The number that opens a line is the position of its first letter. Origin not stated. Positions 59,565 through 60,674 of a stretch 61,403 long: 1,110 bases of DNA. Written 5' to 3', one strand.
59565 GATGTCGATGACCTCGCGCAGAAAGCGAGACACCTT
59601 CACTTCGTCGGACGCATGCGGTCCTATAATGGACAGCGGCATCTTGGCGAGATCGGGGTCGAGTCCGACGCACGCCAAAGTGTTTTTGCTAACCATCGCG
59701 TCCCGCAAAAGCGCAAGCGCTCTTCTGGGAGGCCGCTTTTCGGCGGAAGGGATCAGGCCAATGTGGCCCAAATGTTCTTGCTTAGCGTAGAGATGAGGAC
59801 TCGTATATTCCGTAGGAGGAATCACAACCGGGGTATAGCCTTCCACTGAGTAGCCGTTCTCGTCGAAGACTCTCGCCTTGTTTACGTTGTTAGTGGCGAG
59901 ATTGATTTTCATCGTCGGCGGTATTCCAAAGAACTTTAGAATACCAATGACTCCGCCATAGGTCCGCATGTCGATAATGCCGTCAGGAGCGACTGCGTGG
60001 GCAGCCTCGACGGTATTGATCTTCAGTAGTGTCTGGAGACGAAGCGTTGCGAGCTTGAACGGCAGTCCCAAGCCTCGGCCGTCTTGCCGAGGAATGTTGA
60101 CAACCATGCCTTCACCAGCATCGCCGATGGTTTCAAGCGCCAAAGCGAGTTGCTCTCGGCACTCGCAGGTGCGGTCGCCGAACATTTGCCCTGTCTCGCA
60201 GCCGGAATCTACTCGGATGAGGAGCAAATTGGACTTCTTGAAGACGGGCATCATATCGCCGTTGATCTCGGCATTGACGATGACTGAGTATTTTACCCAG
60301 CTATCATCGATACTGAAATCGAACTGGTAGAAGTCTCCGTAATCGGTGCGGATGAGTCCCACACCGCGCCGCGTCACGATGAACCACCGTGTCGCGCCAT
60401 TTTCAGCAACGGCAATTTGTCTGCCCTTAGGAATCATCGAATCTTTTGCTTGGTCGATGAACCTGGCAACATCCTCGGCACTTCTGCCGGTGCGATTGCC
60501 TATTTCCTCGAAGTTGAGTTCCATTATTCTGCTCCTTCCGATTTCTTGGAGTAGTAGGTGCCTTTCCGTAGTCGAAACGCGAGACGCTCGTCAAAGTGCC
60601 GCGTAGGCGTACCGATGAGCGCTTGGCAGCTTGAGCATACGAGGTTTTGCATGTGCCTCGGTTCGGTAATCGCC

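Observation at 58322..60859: Coupled operon with a GTP cyclohydrolase II::OMP decarboxylase fusion and a guanylate-kinase-like enzyme (best candidate for an undescribed system)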

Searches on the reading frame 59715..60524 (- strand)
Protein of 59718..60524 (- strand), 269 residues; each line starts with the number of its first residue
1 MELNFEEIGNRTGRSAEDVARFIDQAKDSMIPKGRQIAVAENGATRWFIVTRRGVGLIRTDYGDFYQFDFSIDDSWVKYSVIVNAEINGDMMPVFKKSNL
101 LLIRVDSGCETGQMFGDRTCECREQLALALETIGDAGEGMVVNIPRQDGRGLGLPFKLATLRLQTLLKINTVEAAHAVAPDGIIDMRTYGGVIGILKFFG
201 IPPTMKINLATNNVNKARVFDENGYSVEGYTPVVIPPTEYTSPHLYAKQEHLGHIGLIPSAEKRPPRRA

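Call 19: search_solved_structures(query=window:59718-60524:-, max_evalue=0.01, show_alignments=4)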
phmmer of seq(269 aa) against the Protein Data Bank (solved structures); distinct sequences matched with E-value up to 0.01: 3.
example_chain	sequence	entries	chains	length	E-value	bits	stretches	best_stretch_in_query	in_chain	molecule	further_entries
4i14_A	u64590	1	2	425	3.3e-15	59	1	57-254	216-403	Riboflavin biosynthesis protein RibBA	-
2bz0_A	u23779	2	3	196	3.7e-13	52.3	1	61-255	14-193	GTP CYCLOHYDROLASE II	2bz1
4rl4_A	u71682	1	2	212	5.8e-11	45.1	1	98-255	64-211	GTP cyclohydrolase-2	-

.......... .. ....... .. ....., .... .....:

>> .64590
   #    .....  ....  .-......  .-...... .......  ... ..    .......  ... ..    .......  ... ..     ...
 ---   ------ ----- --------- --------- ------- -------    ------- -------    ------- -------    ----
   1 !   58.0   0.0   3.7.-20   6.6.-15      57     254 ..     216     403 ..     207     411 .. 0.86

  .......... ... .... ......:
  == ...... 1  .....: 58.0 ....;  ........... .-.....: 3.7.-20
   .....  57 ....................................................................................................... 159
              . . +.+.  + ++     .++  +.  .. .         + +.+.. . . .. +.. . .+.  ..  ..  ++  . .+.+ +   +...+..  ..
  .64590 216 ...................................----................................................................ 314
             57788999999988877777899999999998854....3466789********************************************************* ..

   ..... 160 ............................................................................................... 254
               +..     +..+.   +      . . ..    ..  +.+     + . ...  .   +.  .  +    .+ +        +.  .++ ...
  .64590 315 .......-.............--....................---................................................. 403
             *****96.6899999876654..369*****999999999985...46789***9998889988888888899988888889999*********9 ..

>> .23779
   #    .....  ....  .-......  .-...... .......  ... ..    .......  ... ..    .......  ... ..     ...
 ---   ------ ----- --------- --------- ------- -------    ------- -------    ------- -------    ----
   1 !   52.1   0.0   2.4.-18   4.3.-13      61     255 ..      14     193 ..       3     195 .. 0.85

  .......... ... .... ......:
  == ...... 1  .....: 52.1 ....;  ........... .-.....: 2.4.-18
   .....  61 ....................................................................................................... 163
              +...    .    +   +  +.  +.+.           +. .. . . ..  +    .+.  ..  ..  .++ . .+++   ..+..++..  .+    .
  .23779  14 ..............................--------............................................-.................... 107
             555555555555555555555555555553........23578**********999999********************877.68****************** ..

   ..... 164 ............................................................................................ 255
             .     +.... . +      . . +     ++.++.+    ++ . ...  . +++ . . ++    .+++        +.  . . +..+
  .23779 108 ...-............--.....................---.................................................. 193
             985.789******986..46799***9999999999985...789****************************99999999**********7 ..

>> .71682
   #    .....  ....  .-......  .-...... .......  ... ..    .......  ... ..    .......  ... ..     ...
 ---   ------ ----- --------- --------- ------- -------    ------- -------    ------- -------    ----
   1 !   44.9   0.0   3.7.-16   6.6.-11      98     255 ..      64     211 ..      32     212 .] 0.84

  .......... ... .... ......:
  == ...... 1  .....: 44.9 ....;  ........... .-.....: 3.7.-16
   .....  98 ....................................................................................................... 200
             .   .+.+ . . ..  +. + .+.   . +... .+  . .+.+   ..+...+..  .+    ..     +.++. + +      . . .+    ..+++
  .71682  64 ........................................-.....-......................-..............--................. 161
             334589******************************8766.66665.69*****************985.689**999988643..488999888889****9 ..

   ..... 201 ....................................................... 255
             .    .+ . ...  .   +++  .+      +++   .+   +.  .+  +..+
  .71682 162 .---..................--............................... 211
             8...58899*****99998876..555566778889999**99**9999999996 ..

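Call 34: find_related_loci(query=A1, collection=genome_contigs, flank=6000)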
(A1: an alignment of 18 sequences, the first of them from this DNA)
Query A1 (270 aa) in genome_contigs; peptide patterns used: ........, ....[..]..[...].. (x = any residue, [..] = any of these).
118 stretches matched a pattern; 78 encode a relative of the query (tblastn E <= 1e-3); 78 distinct loci.
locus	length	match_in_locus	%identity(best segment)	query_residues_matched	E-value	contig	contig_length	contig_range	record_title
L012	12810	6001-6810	82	1-270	7e-155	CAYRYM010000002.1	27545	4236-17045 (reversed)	MAG TPA_asm: uncultured Candidatus Saccharibacteria bacterium isolate SRP286056_co2_21 genome assembly, contig: NODE_245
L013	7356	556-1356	72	3-270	3e-133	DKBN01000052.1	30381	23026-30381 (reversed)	MAG TPA_asm: Patescibacteria group bacterium UBA6899 UBA6899_contig_1125, whole genome shotgun sequence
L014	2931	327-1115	70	1-263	2e-131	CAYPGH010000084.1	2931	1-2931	MAG TPA_asm: uncultured Candidatus Saccharibacteria bacterium isolate SRP050083_co2_53 genome assembly, contig: NODE_368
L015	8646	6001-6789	68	1-263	1e-124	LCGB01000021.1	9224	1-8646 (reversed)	MAG: Candidatus Nomurabacteria bacterium GW2011_GWB1_43_19 UV85_C0021, whole genome shotgun sequence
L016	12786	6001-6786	68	1-262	7e-123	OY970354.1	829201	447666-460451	MAG: uncultured bacterium isolate MFD04540.bin.2.12 genome assembly, chromosome: 1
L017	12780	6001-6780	68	1-260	3e-121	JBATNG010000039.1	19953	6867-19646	MAG: Candidatus Moraniibacteriota bacterium isolate MFD10541_ilm_asm_bin30 k127_426875, whole genome shotgun sequence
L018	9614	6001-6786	67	1-262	7e-121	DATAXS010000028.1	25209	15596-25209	MAG TPA_asm: Candidatus Paceibacterota bacterium isolate SMAG_U5659 k141_279479, whole genome shotgun sequence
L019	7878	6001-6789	65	1-263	2e-119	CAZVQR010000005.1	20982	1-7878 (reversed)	MAG TPA_asm: uncultured Candidatus Saccharibacteria bacterium isolate SRP178908_co1_346 genome assembly, contig: NODE_15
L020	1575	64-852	63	1-263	2e-126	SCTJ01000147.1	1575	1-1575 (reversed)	MAG: Patescibacteria group bacterium isolate FW300_bin.57 FW300_bin.57-96294, whole genome shotgun sequence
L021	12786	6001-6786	68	1-262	2e-123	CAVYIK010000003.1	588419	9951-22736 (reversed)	MAG: uncultured bacterium isolate MFD01476.bin.2.169 genome assembly, contig: contig_73288, whole genome shotgun sequenc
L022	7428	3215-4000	61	1-262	3e-110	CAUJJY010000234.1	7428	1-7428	MAG: candidate division Zixibacteria bacterium isolate KLAP179 genome assembly, contig: KLAP179_300419, whole genome sho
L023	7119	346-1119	59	7-263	1e-102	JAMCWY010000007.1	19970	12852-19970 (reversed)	MAG: Patescibacteria group bacterium isolate FK_Sedi_B_Bin.466 NODE_9429_length_19970_cov_12.2548, whole genome shotgun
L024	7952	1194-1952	58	3-254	9e-102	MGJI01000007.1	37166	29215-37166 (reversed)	MAG: Candidatus Yanofskybacteria bacterium RIFCSPHIGHO2_01_FULL_44_17 rifcsphigho2_01_scaffold_1742, whole genome shotgu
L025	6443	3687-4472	57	3-263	1e-100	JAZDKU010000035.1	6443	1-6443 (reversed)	MAG: bacterium isolate MEGAHIT-group-0.551 k141_6051394, whole genome shotgun sequence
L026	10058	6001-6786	54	3-264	3e-99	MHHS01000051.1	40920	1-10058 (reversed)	MAG: Candidatus Andersenbacteria bacterium RIFCSPHIGHO2_12_FULL_45_11b rifcsphigho2_12_scaffold_979, whole genome shotgu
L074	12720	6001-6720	36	32-259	2e-47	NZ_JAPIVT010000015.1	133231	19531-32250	Pedobacter sp. MC2016-05 P._sp_MC2016-05_contig_15, whole genome shotgun sequence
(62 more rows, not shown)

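Call 51: find_homologous_proteins(query=A1, max_evalue=0.00001)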
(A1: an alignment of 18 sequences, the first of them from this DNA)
Query A1 (18 sequences) (270 aa, profile of the alignment): 504 proteins with E <= 0.00001 among 7932 candidates; the best 120 are listed.
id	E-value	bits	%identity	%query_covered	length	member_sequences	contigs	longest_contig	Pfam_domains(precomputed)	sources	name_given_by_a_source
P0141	2.8e-119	415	72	96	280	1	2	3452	PF00925.26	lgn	-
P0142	2.5e-118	412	68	99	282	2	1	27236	PF00925.26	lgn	-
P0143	4.9e-118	411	72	96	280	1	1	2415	PF00925.26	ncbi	-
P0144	1.7e-117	409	70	98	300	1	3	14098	PF00925.26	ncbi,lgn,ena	-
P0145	2.0e-117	409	69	97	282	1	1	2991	PF00925.26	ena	-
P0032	2.2e-117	409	68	96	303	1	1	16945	PF00925.26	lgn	-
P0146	3.8e-117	408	58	97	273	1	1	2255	PF00925.26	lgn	-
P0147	1.8e-116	406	66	97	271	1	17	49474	PF00925.26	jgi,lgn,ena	-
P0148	2.2e-116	406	68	96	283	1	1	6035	PF00925.26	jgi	jgi:3,4-dihydroxy 2-butanone 4-phosphate synthase/GTP cyclohydrolase II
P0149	2.4e-116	406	68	97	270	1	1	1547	PF00925.26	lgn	-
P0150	3.1e-116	405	66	97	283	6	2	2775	PF00925.26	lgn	-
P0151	3.3e-116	405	66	97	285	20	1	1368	PF00925.26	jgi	jgi:GTP cyclohydrolase II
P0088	7.8e-116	404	52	94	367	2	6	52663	PF00925.26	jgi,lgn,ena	-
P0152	1.0e-115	404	66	97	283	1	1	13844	PF00925.26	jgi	jgi:3,4-dihydroxy 2-butanone 4-phosphate synthase / GTP cyclohydrolase II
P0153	1.2e-115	403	64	97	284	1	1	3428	PF00925.26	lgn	-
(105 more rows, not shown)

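Call 63: search_protein_families(library=pfam, proteins=[L074:1552-2286:+, L074:2395-3624:-, L074:3958-5229:+, L074:5275-5556:+, L074:5899-6705:+, L074:6779-9385:+, L074:9386-9949:+, L074:9936-10598:+, L074:10604-11212:+, L074:333-800:+], max_evalue=0.0001)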
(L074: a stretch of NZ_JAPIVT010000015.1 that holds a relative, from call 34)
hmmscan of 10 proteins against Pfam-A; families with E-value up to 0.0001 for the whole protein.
L074:1552-2286:+ (244 aa): 2 families
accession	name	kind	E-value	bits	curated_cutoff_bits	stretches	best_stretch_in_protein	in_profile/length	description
PF00583.31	Acetyltransf_1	-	6.9e-08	33.2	20.7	1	105-187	28-98/116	Acetyltransferase (GNAT) family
PF13508.13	Acetyltransf_7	-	2.2e-05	25.2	27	1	115-205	8-83/84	Acetyltransferase (GNAT) domain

L074:2395-3624:- (409 aa): 1 family
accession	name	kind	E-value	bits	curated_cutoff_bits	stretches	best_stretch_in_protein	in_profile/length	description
PF03572.23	Peptidase_S41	-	4.4e-07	30.1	24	1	172-320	2-112/165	Peptidase family S41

L074:3958-5229:+ (423 aa): 3 families
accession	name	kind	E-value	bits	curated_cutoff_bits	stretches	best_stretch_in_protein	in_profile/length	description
PF01610.23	DDE_Tnp_ISL3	-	1.3e-17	64.9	23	1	156-302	1-137/240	Transposase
PF14690.11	Zn_ribbon_ISL3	-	1e-07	32.7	25.5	1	37-78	3-44/47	zinc-finger of transposase IS204/IS1001/IS1096/IS1165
PF13936.12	HTH_38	-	5.4e-05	23.3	27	0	293-317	14-38/44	Helix-turn-helix domain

L074:5275-5556:+ (93 aa): 1 family
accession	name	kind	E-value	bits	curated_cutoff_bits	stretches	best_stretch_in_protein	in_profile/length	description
PF01610.23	DDE_Tnp_ISL3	-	5.6e-13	49.7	23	1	6-87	154-239/240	Transposase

L074:5899-6705:+ (268 aa): 1 family
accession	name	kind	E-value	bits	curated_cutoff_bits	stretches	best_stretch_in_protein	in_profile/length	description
PF00925.25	GTP_cyclohydro2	-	6.5e-14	52.3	23.3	1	92-200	26-120/165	GTP cyclohydrolase II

L074:6779-9385:+ (868 aa): 4 families
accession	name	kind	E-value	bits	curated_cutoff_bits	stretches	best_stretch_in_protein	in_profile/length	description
PF13424.12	TPR_12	-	9.1e-12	45.5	30.1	1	668-724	18-76/77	Tetratricopeptide repeat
PF00931.28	NB-ARC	-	3.3e-10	40.1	23.5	1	237-442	4-199/248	NB-ARC domain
PF07719.23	TPR_2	-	7.3e-07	29.3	27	0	694-725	2-33/34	Tetratricopeptide repeat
PF13191.12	AAA_16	-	1.6e-06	29.2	32.6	1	230-371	1-150/167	AAA ATPase domain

L074:9386-9949:+ (187 aa): 2 families
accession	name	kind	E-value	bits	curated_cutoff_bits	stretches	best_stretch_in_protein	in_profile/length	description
PF13238.12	AAA_18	-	9.1e-09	36.3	29.4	1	4-130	1-119/128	AAA domain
PF13207.12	AAA_17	-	1e-05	26.3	27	1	7-130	1-125/136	AAA domain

L074:9936-10598:+ (220 aa): 0 families

L074:10604-11212:+ (202 aa): 1 family
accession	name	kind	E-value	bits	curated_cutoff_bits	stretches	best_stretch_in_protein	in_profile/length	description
PF00925.25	GTP_cyclohydro2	-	2.1e-35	122.2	23.3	1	16-170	9-161/165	GTP cyclohydrolase II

L074:333-800:+ (155 aa): 4 families
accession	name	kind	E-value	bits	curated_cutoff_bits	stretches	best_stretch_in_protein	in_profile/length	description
PF01037.27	AsnC_trans_reg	-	2.6e-22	78.9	25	1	72-145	1-72/73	Lrp/AsnC ligand binding domain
PF13412.12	HTH_24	-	1.8e-13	50.2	21.9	1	6-52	1-47/48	Winged helix-turn-helix DNA-binding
PF13404.12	HTH_AsnC-type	-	3.5e-12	46.4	27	1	6-47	1-42/42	AsnC-type helix-turn-helix domain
PF01047.28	MarR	-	8.6e-06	26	24.6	1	9-53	4-48/59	MarR family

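Call 76: find_related_loci(query=A1, collection=viral_contigs, flank=6000)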
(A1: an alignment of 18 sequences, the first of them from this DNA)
Query A1 (270 aa) in viral_contigs; peptide patterns used: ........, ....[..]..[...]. (x = any residue, [..] = any of these).
17 stretches matched a pattern, but none encodes a relative of the query by tblastn (E <= 1e-3).
